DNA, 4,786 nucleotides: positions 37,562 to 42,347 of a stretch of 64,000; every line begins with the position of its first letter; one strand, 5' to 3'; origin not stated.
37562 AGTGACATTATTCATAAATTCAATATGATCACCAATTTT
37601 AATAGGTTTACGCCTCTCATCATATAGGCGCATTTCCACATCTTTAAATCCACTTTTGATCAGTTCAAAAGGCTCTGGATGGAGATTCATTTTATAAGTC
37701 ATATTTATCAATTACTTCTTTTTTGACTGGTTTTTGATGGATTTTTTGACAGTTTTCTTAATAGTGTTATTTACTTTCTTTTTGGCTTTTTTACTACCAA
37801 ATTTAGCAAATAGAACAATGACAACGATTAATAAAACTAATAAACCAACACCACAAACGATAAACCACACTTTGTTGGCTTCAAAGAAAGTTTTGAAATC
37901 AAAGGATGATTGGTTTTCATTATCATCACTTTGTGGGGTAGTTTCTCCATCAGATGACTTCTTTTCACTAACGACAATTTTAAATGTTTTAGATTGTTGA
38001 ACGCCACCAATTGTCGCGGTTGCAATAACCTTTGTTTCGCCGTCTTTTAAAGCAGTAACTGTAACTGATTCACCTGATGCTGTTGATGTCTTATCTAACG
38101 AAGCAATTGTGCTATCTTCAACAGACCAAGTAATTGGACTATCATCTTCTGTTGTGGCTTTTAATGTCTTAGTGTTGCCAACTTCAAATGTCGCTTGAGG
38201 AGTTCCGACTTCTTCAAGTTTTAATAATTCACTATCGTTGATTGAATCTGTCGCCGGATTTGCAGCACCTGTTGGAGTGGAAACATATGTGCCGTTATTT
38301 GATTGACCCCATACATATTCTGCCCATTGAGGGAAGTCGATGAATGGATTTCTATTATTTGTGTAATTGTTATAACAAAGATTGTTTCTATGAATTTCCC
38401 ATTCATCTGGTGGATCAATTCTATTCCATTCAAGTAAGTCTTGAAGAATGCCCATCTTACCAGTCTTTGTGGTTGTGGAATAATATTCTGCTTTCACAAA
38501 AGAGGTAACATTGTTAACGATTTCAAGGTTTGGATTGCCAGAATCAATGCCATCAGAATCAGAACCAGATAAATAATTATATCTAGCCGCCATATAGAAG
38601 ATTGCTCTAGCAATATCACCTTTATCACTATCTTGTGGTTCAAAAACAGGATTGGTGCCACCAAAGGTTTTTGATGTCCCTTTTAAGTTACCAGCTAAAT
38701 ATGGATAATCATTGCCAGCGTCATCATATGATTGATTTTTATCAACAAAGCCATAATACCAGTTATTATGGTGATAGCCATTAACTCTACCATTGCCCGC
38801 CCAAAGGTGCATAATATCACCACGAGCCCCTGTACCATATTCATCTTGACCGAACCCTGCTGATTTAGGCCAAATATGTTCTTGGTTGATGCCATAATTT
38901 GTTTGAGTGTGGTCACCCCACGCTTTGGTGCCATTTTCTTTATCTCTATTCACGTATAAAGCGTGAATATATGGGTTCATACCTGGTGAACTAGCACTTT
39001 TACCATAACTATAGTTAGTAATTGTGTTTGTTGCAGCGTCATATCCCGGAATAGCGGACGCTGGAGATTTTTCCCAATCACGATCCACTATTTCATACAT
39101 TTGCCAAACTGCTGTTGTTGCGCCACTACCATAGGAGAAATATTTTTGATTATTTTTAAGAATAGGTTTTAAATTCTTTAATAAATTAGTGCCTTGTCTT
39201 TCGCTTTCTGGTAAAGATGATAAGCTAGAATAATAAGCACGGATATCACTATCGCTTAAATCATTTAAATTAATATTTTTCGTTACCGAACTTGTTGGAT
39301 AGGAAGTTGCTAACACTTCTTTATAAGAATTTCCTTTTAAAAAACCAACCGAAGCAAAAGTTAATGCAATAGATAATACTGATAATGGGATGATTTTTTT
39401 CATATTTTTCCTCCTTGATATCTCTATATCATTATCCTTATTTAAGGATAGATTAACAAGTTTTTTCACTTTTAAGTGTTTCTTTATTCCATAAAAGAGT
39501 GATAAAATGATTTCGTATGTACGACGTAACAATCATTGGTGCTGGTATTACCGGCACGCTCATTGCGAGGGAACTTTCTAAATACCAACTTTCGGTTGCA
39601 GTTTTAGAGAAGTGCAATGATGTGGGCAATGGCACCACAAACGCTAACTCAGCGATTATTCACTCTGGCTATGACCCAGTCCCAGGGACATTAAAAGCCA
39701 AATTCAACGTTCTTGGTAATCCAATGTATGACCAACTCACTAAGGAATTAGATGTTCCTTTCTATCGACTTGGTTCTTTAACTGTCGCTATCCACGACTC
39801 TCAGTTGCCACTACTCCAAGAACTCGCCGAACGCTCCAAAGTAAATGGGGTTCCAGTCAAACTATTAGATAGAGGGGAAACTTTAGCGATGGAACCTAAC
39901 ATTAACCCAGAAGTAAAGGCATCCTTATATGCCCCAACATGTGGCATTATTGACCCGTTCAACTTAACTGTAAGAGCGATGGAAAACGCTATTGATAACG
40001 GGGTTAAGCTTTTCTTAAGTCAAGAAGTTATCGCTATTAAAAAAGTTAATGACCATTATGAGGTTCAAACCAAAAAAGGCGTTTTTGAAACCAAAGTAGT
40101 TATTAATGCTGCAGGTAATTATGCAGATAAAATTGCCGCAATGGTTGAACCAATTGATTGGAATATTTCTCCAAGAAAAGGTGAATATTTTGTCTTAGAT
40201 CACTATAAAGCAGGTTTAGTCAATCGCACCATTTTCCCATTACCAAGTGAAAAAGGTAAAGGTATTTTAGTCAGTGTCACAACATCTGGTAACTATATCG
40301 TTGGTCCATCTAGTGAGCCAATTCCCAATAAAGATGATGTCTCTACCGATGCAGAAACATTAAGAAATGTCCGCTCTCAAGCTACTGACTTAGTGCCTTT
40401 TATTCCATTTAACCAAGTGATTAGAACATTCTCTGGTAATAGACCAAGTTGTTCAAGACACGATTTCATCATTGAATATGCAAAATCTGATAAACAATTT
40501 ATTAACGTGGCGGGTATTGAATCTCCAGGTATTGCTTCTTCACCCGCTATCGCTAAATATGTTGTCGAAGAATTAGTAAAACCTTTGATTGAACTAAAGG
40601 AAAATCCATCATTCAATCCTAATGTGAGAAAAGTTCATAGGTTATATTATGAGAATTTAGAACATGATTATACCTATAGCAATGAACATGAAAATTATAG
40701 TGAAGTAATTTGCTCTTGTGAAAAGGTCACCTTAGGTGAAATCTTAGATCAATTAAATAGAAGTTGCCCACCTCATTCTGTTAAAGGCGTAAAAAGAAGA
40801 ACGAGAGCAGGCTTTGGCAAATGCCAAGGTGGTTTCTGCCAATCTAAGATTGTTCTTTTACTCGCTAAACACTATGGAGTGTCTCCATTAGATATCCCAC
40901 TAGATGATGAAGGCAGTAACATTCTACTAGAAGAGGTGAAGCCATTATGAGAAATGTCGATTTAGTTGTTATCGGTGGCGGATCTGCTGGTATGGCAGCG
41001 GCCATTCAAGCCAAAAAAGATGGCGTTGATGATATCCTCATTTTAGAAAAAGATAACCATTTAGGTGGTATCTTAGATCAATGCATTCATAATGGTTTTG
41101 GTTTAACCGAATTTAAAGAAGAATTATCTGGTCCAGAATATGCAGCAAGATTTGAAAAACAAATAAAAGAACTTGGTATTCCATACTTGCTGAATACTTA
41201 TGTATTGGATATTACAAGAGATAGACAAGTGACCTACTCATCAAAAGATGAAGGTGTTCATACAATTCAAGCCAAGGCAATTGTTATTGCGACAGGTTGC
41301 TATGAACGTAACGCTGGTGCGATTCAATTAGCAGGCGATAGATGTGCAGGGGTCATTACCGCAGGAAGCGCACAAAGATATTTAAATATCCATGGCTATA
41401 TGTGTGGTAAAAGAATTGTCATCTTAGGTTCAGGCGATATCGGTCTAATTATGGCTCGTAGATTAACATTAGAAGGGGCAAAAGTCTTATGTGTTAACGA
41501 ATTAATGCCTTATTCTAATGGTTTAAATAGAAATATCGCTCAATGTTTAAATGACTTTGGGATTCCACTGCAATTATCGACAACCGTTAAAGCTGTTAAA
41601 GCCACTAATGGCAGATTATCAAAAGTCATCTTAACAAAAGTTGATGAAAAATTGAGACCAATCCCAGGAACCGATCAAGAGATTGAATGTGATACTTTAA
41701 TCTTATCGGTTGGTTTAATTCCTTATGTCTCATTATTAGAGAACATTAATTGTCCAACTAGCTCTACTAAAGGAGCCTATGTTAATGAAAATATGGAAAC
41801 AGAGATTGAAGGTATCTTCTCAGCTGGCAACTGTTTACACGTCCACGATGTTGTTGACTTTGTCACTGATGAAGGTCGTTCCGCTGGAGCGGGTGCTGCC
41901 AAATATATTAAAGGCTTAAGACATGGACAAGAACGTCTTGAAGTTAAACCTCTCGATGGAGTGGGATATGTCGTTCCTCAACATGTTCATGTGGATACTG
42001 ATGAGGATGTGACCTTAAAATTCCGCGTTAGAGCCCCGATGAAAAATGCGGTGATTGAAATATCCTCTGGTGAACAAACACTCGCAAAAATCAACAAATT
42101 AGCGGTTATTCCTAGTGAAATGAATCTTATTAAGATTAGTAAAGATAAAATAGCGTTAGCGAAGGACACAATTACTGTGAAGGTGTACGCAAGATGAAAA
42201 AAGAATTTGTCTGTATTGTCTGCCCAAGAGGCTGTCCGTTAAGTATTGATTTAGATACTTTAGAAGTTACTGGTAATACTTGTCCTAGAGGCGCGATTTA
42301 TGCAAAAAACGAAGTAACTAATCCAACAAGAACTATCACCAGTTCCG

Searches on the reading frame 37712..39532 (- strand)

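Call 97: search_protein_families(library=pfam, proteins=[window:37712-39532:-], max_evalue=0.001)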
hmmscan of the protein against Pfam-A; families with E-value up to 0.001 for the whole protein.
window:37712-39532:- (606 aa): 2 families
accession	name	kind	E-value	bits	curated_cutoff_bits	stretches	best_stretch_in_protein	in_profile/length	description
PF04231.19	Endonuclease_1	-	1.2e-26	94.4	25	1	141-401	23-234/235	Endonuclease I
PF02368.24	Big_2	-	0.00038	20.8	22.8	1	445-516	10-78/79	Bacterial Ig-like domain (group 2)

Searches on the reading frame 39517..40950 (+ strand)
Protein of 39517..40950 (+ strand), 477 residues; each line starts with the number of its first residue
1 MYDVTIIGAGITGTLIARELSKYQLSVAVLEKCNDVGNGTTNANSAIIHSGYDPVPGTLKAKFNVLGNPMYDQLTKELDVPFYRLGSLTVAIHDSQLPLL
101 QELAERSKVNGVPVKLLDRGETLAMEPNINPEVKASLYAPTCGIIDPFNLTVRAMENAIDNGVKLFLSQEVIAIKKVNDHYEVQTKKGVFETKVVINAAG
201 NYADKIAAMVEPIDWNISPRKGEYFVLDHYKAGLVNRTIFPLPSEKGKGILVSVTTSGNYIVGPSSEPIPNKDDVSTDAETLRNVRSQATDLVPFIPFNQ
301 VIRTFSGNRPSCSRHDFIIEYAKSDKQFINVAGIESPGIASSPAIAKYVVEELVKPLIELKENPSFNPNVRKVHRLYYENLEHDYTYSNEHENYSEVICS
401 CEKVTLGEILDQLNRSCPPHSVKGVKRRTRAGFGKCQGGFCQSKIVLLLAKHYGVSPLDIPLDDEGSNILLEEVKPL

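Call 97: search_protein_families(library=pfam, proteins=[window:39517-40950:+], max_evalue=0.001)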
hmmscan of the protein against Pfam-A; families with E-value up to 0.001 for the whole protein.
window:39517-40950:+ (477 aa): 6 families
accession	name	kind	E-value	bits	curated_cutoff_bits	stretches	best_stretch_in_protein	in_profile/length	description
PF01266.30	DAO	-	1.8e-67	228.8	27.9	1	3-351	1-352/353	FAD dependent oxidoreductase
PF04324.20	Fer2_BFD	-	6.5e-10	39.6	26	1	397-450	1-49/50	BFD-like [2Fe-2S] binding domain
PF13738.12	Pyr_redox_3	-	1.1e-07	31.8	30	1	163-203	96-136/305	Pyridine nucleotide-disulphide oxidoreductase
PF13450.12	NAD_binding_8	-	1.2e-06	29.1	21.9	1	6-41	1-37/68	NAD(P)-binding Rossmann-like domain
PF07992.20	Pyr_redox_2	-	1.6e-05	25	26.1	0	2-48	1-47/291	Pyridine nucleotide-disulphide oxidoreductase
PF03486.20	HI0933_like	-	8.5e-05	22.5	50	0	3-38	2-37/244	HI0933-like protein Rossmann domain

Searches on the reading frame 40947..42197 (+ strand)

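Call 97: search_protein_families(library=pfam, proteins=[window:40947-42197:+], max_evalue=0.001)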
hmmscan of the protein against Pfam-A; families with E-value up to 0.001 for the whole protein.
window:40947-42197:+ (416 aa): 11 families
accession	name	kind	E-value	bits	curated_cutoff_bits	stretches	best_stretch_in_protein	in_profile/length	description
PF07992.20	Pyr_redox_2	-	5.8e-38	131.4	26.1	1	5-297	2-277/291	Pyridine nucleotide-disulphide oxidoreductase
PF13738.12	Pyr_redox_3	-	9.5e-16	58.3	30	1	7-294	1-305/305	Pyridine nucleotide-disulphide oxidoreductase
PF00890.30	FAD_binding_2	-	1.5e-12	47.9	20.4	1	5-41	1-36/414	FAD binding domain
PF12831.13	FAD_oxidored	-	4.8e-11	43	27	1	5-43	1-38/416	FAD dependent oxidoreductase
PF00070.33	Pyr_redox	-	8e-11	42.8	22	1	156-230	1-80/82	Pyridine nucleotide-disulphide oxidoreductase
PF01266.30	DAO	-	1.4e-10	41.7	27.9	1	5-40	1-35/353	FAD dependent oxidoreductase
PF13450.12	NAD_binding_8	-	5.2e-09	36.7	21.9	1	8-42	1-34/68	NAD(P)-binding Rossmann-like domain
PF03486.20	HI0933_like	-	6.8e-09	36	50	1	5-40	2-36/244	HI0933-like protein Rossmann domain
PF01134.28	GIDA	-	6.9e-07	29.1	22.1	1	5-40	1-36/391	Glucose inhibited division protein A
PF01494.25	FAD_binding_3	-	0.00043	20.1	22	0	4-36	2-33/349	FAD binding domain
PF01946.23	Thi4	-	0.00084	19.1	26.2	0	3-41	17-55/235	Thi4 family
